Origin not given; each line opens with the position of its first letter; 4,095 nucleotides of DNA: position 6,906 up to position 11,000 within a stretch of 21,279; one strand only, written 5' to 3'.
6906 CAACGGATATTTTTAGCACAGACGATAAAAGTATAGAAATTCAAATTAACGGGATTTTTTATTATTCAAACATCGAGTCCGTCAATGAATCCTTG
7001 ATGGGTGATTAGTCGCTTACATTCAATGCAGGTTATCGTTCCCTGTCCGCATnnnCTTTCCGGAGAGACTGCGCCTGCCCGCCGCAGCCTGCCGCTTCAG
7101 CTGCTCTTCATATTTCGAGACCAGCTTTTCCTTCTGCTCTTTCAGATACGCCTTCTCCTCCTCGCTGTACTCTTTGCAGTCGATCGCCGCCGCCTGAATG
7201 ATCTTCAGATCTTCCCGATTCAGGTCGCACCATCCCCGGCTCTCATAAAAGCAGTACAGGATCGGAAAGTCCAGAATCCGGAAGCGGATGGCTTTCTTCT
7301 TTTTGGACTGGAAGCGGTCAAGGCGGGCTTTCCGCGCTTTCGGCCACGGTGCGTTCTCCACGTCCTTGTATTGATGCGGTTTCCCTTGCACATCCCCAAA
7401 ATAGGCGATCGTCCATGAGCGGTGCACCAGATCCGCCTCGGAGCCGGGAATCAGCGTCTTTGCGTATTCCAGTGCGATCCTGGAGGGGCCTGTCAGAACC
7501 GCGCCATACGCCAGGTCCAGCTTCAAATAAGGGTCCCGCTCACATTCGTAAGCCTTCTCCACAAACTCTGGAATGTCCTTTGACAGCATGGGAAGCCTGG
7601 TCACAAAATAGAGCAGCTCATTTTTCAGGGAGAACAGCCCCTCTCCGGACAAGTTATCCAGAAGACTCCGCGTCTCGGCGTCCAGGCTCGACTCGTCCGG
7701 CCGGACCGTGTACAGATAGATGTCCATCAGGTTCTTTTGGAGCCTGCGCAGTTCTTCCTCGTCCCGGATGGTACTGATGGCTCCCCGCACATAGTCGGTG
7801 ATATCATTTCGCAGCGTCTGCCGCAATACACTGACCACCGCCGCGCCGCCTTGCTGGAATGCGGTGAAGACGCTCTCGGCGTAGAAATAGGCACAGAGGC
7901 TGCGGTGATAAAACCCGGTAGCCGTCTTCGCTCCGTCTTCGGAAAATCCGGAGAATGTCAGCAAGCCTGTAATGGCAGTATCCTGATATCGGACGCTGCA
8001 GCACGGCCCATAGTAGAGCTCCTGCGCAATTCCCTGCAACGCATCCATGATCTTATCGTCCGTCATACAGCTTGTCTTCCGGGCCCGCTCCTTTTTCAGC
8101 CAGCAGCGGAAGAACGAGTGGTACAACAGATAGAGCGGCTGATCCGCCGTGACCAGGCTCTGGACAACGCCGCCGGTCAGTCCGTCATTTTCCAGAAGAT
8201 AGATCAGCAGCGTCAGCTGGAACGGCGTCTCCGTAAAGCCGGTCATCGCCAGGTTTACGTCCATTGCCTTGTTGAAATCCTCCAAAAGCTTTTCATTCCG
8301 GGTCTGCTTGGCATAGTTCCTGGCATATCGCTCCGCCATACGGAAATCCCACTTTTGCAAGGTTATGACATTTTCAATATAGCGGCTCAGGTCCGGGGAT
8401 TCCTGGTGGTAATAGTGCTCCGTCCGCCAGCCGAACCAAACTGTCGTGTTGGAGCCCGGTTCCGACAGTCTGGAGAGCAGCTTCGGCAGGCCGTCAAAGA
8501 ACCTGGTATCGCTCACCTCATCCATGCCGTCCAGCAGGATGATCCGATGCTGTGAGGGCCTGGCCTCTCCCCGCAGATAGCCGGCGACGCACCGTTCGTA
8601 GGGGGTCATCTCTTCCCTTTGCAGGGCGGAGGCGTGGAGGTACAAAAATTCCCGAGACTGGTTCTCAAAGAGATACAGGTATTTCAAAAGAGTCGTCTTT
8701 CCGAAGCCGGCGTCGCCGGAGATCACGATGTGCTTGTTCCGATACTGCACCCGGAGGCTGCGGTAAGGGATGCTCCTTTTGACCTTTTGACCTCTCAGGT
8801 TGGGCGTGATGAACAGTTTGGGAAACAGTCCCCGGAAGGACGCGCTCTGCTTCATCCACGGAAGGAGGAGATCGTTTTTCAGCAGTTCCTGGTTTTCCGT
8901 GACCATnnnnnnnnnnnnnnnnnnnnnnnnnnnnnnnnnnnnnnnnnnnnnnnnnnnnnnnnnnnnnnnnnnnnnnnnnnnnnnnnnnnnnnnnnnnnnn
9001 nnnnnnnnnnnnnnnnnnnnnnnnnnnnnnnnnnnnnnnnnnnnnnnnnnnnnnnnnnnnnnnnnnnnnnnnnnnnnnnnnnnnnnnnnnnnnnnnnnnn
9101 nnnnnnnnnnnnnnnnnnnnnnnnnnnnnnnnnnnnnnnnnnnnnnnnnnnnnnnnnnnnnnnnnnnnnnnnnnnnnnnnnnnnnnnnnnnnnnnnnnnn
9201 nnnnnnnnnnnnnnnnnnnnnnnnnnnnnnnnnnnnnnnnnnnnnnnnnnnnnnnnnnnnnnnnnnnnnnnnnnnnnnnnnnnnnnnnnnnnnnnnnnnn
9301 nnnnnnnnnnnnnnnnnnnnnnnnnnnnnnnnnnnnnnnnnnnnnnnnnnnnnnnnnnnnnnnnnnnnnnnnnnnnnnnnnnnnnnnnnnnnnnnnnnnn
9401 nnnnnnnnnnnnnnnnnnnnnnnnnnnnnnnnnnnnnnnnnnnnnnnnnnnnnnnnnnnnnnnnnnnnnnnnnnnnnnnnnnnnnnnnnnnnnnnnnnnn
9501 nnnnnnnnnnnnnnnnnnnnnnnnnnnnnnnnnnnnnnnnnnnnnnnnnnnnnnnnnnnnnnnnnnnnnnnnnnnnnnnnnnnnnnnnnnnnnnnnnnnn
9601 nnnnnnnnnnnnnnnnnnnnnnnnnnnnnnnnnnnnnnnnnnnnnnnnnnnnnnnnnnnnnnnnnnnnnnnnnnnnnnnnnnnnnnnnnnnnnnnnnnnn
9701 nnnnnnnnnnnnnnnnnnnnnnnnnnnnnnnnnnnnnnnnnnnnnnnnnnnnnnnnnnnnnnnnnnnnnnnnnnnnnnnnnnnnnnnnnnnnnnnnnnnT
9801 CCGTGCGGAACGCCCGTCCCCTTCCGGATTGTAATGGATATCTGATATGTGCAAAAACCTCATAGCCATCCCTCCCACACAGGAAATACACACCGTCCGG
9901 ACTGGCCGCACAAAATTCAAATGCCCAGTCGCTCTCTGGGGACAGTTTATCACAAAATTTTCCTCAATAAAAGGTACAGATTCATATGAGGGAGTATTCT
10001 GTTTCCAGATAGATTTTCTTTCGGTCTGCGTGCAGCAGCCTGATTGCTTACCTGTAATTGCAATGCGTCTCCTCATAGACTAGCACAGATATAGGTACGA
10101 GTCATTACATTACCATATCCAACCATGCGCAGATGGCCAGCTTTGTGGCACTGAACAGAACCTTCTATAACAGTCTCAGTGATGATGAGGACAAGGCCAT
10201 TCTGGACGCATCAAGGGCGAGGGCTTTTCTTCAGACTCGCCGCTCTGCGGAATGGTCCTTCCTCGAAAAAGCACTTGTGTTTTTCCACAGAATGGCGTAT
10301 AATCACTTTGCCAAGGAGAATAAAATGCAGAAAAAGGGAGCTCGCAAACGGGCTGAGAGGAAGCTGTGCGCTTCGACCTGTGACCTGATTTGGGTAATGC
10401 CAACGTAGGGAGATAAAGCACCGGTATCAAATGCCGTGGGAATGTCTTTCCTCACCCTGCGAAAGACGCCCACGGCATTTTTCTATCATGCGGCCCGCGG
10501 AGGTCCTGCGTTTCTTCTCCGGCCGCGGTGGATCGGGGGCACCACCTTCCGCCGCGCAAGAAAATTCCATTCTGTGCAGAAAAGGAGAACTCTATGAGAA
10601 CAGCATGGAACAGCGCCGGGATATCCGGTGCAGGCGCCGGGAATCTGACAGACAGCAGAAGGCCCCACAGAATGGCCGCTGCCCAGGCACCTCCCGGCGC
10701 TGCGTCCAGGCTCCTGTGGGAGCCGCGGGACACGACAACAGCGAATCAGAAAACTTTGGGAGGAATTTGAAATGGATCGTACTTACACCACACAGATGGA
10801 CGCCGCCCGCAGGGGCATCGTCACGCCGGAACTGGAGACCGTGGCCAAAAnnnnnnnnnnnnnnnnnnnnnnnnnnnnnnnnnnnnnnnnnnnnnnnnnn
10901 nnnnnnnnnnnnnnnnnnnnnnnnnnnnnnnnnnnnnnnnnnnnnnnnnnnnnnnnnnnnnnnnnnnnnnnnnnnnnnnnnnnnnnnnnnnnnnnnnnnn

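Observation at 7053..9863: Single-gene metallophosphoesterase-NACHT fusion: candidate NLR-like (STAND) antiphage system with an uncharacterised effector class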

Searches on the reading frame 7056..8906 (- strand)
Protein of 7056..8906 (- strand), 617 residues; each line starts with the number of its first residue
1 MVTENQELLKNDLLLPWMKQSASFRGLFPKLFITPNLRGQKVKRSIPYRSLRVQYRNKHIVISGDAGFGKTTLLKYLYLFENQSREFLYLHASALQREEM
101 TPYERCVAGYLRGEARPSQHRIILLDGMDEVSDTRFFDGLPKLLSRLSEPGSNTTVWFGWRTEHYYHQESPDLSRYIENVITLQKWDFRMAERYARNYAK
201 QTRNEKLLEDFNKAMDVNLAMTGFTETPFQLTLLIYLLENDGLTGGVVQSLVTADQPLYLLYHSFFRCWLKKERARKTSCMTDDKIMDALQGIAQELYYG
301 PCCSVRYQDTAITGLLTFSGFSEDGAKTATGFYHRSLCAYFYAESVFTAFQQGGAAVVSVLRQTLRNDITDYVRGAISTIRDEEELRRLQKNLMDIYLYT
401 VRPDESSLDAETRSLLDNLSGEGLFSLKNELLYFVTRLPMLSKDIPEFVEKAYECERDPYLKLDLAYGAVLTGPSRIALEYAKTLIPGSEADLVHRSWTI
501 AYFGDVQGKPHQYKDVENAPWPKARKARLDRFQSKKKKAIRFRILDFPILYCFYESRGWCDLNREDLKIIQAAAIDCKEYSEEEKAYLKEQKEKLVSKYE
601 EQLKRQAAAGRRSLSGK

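Call 37: search_protein_representatives(protein=window:7056-8906:-)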
Query: 617 residues. Proteins with E-value up to 0.001 (for the whole library): 285; up to 1e-10: 198; up to 1e-30: 107. The best 150 are listed.
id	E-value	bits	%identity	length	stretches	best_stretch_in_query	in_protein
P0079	3.0e-177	607.2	48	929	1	3-606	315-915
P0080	8.3e-160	549.6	43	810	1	2-605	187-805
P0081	2.3e-159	548.1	44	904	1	1-602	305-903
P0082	7.9e-153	526.5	50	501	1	101-594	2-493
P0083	1.1e-151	522.8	47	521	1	1-519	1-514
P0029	5.0e-146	504.1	41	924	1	5-606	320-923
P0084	3.5e-119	415.4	38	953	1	4-606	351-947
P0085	3.6e-106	372.5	36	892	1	2-605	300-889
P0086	3.2e-101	356.1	36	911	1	2-605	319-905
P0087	8.6e-99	348.1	36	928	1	2-605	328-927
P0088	1.3e-98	347.6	34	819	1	6-608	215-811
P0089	6.9e-98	345.1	35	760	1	7-605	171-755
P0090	8.0e-97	341.6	38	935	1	3-596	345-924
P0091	1.5e-92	327.5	47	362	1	258-603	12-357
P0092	5.3e-91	322.4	34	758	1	7-603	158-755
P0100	7.1e-71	255.9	32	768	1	5-607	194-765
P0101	4.0e-70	253.4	32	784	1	31-602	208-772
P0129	7.3e-55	203.0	27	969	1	17-608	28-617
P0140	5.5e-47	177.0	28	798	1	2-605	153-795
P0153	3.3e-39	151.3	29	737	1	9-559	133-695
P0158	4.2e-37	144.4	27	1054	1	9-574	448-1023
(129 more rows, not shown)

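Call 41: search_protein_families(library=pfam, proteins=[P0140, P0079, P0081, P0100, P0153, P0129, P0101, P0080, P0088, P0158], max_evalue=0.01)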
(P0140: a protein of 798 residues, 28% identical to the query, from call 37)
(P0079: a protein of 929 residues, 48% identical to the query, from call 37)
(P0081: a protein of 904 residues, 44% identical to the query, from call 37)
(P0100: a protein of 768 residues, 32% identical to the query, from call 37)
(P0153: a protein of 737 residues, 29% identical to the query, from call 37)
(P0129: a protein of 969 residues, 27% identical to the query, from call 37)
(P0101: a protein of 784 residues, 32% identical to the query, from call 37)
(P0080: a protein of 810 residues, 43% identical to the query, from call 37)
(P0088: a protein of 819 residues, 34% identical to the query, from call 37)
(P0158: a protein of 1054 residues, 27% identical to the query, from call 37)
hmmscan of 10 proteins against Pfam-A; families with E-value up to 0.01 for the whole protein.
P0140 (798 aa): 9 families
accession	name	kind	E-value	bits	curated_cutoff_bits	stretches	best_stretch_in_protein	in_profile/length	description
PF13676.11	TIR_2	-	9.6e-26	91.1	28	1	10-136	1-121/122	TIR domain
PF01582.25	TIR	-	9.9e-12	45.4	21.3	1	7-107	1-97/179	TIR domain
PF24883.2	NPHP3_N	-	8e-06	26.6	24.8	0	200-235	11-46/164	Nephrocystin 3, N-terminal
PF05729.18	NACHT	-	9.4e-06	26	26.7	1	214-333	3-133/167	NACHT domain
PF20720.3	nSTAND3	-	0.0011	19.1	27.2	0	201-237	7-43/155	Novel STAND NTPase 3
PF00931.28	NB-ARC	-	0.0026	17.5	23.5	0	202-235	9-42/248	NB-ARC domain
PF13191.12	AAA_16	-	0.0038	18.2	32.6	0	213-252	26-66/167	AAA ATPase domain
PF13476.12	AAA_23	-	0.0044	18.1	27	0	215-332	23-142/201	AAA domain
PF00005.33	ABC_tran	-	0.0083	17.2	25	0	213-237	13-37/137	ABC transporter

P0079 (929 aa): 6 families
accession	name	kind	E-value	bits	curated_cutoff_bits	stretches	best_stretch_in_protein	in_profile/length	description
PF00149.33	Metallophos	-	4.5e-12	47.2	21.5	1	1-240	1-190/191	Calcineurin-like phosphoesterase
PF05729.18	NACHT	-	5.2e-05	23.6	26.7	0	371-389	3-21/167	NACHT domain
PF13191.12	AAA_16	-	0.0021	19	32.6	0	370-395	26-51/167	AAA ATPase domain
PF13401.12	AAA_22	-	0.0026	18.5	27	0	369-409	6-46/130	AAA domain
PF00005.33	ABC_tran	-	0.0036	18.3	25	1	363-402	6-45/137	ABC transporter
PF12850.12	Metallophos_2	-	0.0036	17.8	27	0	1-97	1-62/154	Calcineurin-like phosphoesterase superfamily domain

P0081 (904 aa): 12 families
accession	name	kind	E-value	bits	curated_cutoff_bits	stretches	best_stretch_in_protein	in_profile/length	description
PF13289.12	SIR2_2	-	1.4e-24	87.2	24.5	1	117-254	2-135/141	SIR2-like domain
PF13173.12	AAA_14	-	1.8e-05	25.1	27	1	362-434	3-73/129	AAA domain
PF00004.35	AAA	-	2.8e-05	25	21.2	1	364-454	1-99/131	ATPase family associated with various cellular activities (AAA)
PF13401.12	AAA_22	-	0.00061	20.5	27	1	360-392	4-37/130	AAA domain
PF13238.12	AAA_18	-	0.00067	20.5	29.4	1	365-442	2-90/128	AAA domain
PF24883.2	NPHP3_N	-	0.00096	19.8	24.8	0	356-387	15-48/164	Nephrocystin 3, N-terminal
PF00005.33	ABC_tran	-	0.0014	19.7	25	1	360-411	10-61/137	ABC transporter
PF01637.24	ATPase_2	-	0.0019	18.5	33.2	1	352-413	11-72/225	ATPase domain predominantly from Archaea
PF24389.1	ORC-CDC6-like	-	0.0022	17.3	27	1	356-381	27-52/571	ORC-CDC6-like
PF20720.3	nSTAND3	-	0.0024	18.1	27.2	1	361-396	17-53/155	Novel STAND NTPase 3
PF02492.25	cobW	-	0.0029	17.7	20.7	1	364-387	3-26/180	CobW/HypB/UreG, nucleotide-binding domain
PF25199.1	nSTAND_NTPase5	-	0.0036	17.6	34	0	354-394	34-76/145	Novel STAND NTPase 5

P0100 (768 aa): 7 families
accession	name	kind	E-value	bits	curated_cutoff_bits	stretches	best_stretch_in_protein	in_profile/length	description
PF13401.12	AAA_22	-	1.9e-06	28.6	27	1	237-291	3-57/130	AAA domain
PF13191.12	AAA_16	-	4.2e-06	27.8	32.6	1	240-265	25-51/167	AAA ATPase domain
PF13173.12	AAA_14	-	0.0003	21.2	27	1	242-368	5-127/129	AAA domain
PF20703.3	nSTAND1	-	0.00039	20.6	27.1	0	242-415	36-231/379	Novel STAND NTPase 1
PF25199.1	nSTAND_NTPase5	-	0.00099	19.4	34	1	242-340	44-133/145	Novel STAND NTPase 5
PF24883.2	NPHP3_N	-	0.0011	19.7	24.8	0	235-286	16-70/164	Nephrocystin 3, N-terminal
PF00005.33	ABC_tran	-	0.0038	18.3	25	0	238-266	10-38/137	ABC transporter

P0153 (737 aa): 7 families
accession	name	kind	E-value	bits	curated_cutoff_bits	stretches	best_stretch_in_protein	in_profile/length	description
PF13401.12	AAA_22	-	0.0012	19.7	27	0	186-266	8-104/130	AAA domain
PF13646.12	HEAT_2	-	0.0018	18.9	27.7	1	560-603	42-85/88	HEAT repeats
PF13191.12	AAA_16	-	0.0034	18.3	32.6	0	187-255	28-102/167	AAA ATPase domain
PF05729.18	NACHT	-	0.0043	17.3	26.7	0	187-234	4-51/167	NACHT domain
PF13560.12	HTH_31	-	0.0048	17.6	27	0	29-98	3-60/64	Helix-turn-helix domain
PF01580.24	FtsK_SpoIIIE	-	0.0059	16.5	24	0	154-206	16-62/221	FtsK/SpoIIIE family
PF20720.3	nSTAND3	-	0.006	16.7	27.2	0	173-253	7-72/155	Novel STAND NTPase 3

P0129 (969 aa): 1 family
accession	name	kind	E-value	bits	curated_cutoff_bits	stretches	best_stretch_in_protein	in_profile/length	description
PF01048.26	PNP_UDP_1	-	1.2e-07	31.8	25.1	1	772-951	61-231/233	Phosphorylase superfamily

P0101 (784 aa): 2 families
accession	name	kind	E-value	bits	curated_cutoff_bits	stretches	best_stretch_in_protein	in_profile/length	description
PF13173.12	AAA_14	-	8.3e-08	32.7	27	1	235-306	2-70/129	AAA domain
PF24389.1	ORC-CDC6-like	-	0.0077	15.4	27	0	233-256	30-53/571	ORC-CDC6-like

P0080 (810 aa): 10 families
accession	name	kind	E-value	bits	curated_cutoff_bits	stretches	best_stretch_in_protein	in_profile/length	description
PF13401.12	AAA_22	-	3.7e-06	27.7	27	1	241-345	4-121/130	AAA domain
PF00005.33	ABC_tran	-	2.9e-05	25.1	25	1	240-328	9-94/137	ABC transporter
PF24883.2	NPHP3_N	-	0.00017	22.2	24.8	0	228-263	7-43/164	Nephrocystin 3, N-terminal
PF13173.12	AAA_14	-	0.00021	21.7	27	1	242-341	2-92/129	AAA domain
PF00004.35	AAA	-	0.00032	21.6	21.2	1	246-329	2-84/131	ATPase family associated with various cellular activities (AAA)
PF13191.12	AAA_16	-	0.00067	20.6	32.6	1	243-302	25-77/167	AAA ATPase domain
PF03193.22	RsgA_GTPase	-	0.00097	19.4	30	1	231-265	95-129/174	RsgA GTPase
PF25199.1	nSTAND_NTPase5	-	0.0011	19.3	34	1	235-282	34-83/145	Novel STAND NTPase 5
PF05729.18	NACHT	-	0.0014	19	26.7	0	245-265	3-23/167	NACHT domain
PF20720.3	nSTAND3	-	0.0051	16.9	27.2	0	237-275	11-51/155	Novel STAND NTPase 3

P0088 (819 aa): 8 families
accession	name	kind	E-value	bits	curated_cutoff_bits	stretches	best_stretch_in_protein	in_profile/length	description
PF24883.2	NPHP3_N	-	1.4e-07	32.3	24.8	1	291-360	85-152/164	Nephrocystin 3, N-terminal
PF20703.3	nSTAND1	-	2.2e-06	28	27.1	1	268-448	36-234/379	Novel STAND NTPase 1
PF05729.18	NACHT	-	6.5e-06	26.5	26.7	1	268-407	3-163/167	NACHT domain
PF13173.12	AAA_14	-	6e-05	23.5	27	1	266-341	3-73/129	AAA domain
PF13238.12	AAA_18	-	0.00069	20.5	29.4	1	269-369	2-99/128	AAA domain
PF00005.33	ABC_tran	-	0.0011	20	25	1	266-314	12-57/137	ABC transporter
PF13191.12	AAA_16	-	0.0029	18.5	32.6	0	266-291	25-50/167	AAA ATPase domain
PF25199.1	nSTAND_NTPase5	-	0.0041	17.4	34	0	268-341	44-107/145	Novel STAND NTPase 5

P0158 (1054 aa): 9 families
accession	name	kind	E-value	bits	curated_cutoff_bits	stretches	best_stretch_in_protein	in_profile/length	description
PF20706.3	GT4-conflict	-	2.9e-74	250.8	26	1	5-393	2-382/385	Family 4 Glycosyltransferase in conflict systems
PF00534.26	Glycos_transf_1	-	2.3e-05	24.5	26.4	1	236-322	50-131/172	Glycosyl transferases group 1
PF05729.18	NACHT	-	0.00011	22.5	26.7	0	502-579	4-98/167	NACHT domain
PF01580.24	FtsK_SpoIIIE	-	0.0012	18.8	24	1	495-522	35-63/221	FtsK/SpoIIIE family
PF24883.2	NPHP3_N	-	0.0018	18.9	24.8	0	486-525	10-49/164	Nephrocystin 3, N-terminal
PF13692.12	Glyco_trans_1_4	-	0.0026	18.4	27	1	270-313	63-106/142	Glycosyl transferases group 1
PF25199.1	nSTAND_NTPase5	-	0.0027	18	34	1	498-588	41-121/145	Novel STAND NTPase 5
PF13191.12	AAA_16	-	0.0079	17.1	32.6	0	487-556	14-85/167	AAA ATPase domain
PF13401.12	AAA_22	-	0.0087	16.8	27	0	501-532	8-33/130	AAA domain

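Call 43: search_protein_families(library=padloc, proteins=[P0140, P0081, P0129, P0158, P0100, P0153, P0080, P0088, P0101], max_evalue=0.00001)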
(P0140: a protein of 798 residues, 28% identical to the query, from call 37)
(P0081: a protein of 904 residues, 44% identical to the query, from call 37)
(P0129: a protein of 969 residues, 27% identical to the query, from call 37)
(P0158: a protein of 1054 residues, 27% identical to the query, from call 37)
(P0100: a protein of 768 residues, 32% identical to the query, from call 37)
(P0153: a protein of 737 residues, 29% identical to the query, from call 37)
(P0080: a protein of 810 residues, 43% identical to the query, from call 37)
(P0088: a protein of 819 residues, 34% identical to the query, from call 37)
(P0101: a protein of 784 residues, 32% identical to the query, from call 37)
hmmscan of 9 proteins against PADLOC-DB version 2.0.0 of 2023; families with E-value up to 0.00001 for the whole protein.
P0140 (798 aa): 4 families
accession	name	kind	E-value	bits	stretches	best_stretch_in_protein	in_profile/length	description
PDLC05062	PDC-S66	-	2.1e-16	58.2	1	4-104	145-240/282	-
PDLC03957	bSEFIR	-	1.7e-09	36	1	9-77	40-106/412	-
PDLC00420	ThsB1|ThsB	-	3.5e-07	27.7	1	10-110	4-102/319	TIR-like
PDLC00417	ThsB1|ThsB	-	5.5e-06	24.1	1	4-104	163-259/303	TIR-like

P0081 (904 aa): 6 families
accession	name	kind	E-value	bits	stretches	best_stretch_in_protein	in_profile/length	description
PDLC00407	ThsA1|ThsA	-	1e-19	68.5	1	24-254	19-236/478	STALD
PDLC03856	LmuA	-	2.3e-19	67.9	1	23-297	13-284/433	-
PDLC00409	ThsA1|ThsA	-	7.9e-15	52.9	1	23-240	19-223/242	STALD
PDLC04968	PDC-S25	-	1.3e-08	32.4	1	82-182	102-201/517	-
PDLC05060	PDC-S65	-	2.3e-08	31.4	1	93-166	25-98/503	-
PDLC04166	Dsr1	-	6.9e-07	25.4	1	26-249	24-243/1227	-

P0129 (969 aa): 2 families
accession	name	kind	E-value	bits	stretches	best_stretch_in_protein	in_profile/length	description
PDLC04726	PDC-M60C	-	8.9e-10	36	1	775-951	218-401/407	-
PDLC00759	Effector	-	4.8e-09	33.3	0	700-828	238-364/506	PN-superfamily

P0158 (1054 aa): 0 families

P0100 (768 aa): 0 families

P0153 (737 aa): 0 families

P0080 (810 aa): 0 families

P0088 (819 aa): 0 families

P0101 (784 aa): 0 families

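Call 44: search_protein_families(library=ncbifam, proteins=[P0140, P0081, P0129, P0158, P0100, P0153, P0080, P0088, P0101], max_evalue=0.00001)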
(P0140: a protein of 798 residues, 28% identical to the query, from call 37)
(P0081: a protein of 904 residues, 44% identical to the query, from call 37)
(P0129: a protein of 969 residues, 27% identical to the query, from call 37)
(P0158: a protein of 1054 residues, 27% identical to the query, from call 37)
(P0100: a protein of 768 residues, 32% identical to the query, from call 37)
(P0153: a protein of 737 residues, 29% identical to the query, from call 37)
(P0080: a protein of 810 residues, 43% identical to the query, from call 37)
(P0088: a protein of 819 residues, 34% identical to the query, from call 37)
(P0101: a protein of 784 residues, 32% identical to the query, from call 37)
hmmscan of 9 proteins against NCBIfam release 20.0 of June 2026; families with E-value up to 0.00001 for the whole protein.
P0140 (798 aa): 2 families
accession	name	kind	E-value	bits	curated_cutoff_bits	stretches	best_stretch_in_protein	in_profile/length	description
NF042941.1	Retron_TIR_antiphage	equivalog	5.4e-12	45.2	600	1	6-111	338-440/464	TIR domain-containing anti-phage reverse transcriptase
NF058526.1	Thoeris_type3_ThcB4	equivalog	8.3e-08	31.5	220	1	10-87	130-203/375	Thoeris type III anti-phage system protein ThcB4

P0081 (904 aa): 0 families

P0129 (969 aa): 1 family
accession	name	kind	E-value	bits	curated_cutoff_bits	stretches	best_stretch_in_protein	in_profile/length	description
NF004079.0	PRK05584.1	equivalog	1.9e-06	27.6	169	1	776-946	63-221/232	5'-methylthioadenosine/adenosylhomocysteine nucleosidase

P0158 (1054 aa): 0 families

P0100 (768 aa): 1 family
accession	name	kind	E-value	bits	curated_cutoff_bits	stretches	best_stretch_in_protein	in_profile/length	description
NF058535.1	antiphage_EruA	equivalog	4.1e-06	25.2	1000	0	233-341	18-110/1318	NACHT domain-containing antiphage protein EruA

P0153 (737 aa): 0 families

P0080 (810 aa): 0 families

P0088 (819 aa): 1 family
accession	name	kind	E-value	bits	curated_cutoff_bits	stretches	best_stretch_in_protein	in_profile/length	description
NF058535.1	antiphage_EruA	equivalog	2.9e-08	32.3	1000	1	265-448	24-186/1318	NACHT domain-containing antiphage protein EruA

P0101 (784 aa): 0 families

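Call 74: search_protein_families(library=pfam, alignment_id=A4, max_evalue=0.001)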
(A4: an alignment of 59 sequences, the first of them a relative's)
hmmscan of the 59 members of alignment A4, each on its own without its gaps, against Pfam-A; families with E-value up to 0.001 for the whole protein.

A. member 1, P0079 (929 aa): 2 families
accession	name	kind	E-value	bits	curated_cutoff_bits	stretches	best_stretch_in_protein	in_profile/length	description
PF00149.33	Metallophos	-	4.5e-12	47.2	21.5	1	1-240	1-190/191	Calcineurin-like phosphoesterase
PF05729.18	NACHT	-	5.2e-05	23.6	26.7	0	371-389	3-21/167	NACHT domain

B. families by the number of members that match (of 59 scanned): 35 families (the first 25 are shown)
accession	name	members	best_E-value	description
PF05729.18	NACHT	29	8.4e-09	NACHT domain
PF24883.2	NPHP3_N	25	1.4e-07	Nephrocystin 3, N-terminal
PF13401.12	AAA_22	16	1.9e-06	AAA domain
PF25199.1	nSTAND_NTPase5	14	1.9e-06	Novel STAND NTPase 5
PF20703.3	nSTAND1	13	7.6e-07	Novel STAND NTPase 1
PF13191.12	AAA_16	11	4.2e-06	AAA ATPase domain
PF13173.12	AAA_14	10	8.3e-08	AAA domain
PF20720.3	nSTAND3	9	7.4e-09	Novel STAND NTPase 3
PF13676.11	TIR_2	8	6.1e-30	TIR domain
PF00149.33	Metallophos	8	4.1e-15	Calcineurin-like phosphoesterase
PF00004.35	AAA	8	4.3e-06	ATPase family associated with various cellular activities (AAA)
PF01582.25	TIR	7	9.9e-12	TIR domain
PF13289.12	SIR2_2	6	1.4e-24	SIR2-like domain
PF00005.33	ABC_tran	6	3.2e-06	ABC transporter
PF01048.26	PNP_UDP_1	3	9.8e-11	Phosphorylase superfamily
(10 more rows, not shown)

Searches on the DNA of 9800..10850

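Call 69: search_rna_families(source=window, start=9800, end=10850, threshold=evalue, max_evalue=1)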
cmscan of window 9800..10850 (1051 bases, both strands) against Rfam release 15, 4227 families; matches with E-value up to 1: 2.
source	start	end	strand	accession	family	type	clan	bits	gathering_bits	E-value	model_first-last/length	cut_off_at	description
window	10324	10428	+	RF00059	TPP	Cis-reg; riboswitch;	-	53.4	54.3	2e-09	1-105/105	no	TPP riboswitch aptamer (THI element)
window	10185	10266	+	RF00942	mir-1224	Gene; miRNA;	-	21.8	105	0.41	1-86/86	no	mir-1224 microRNA precursor family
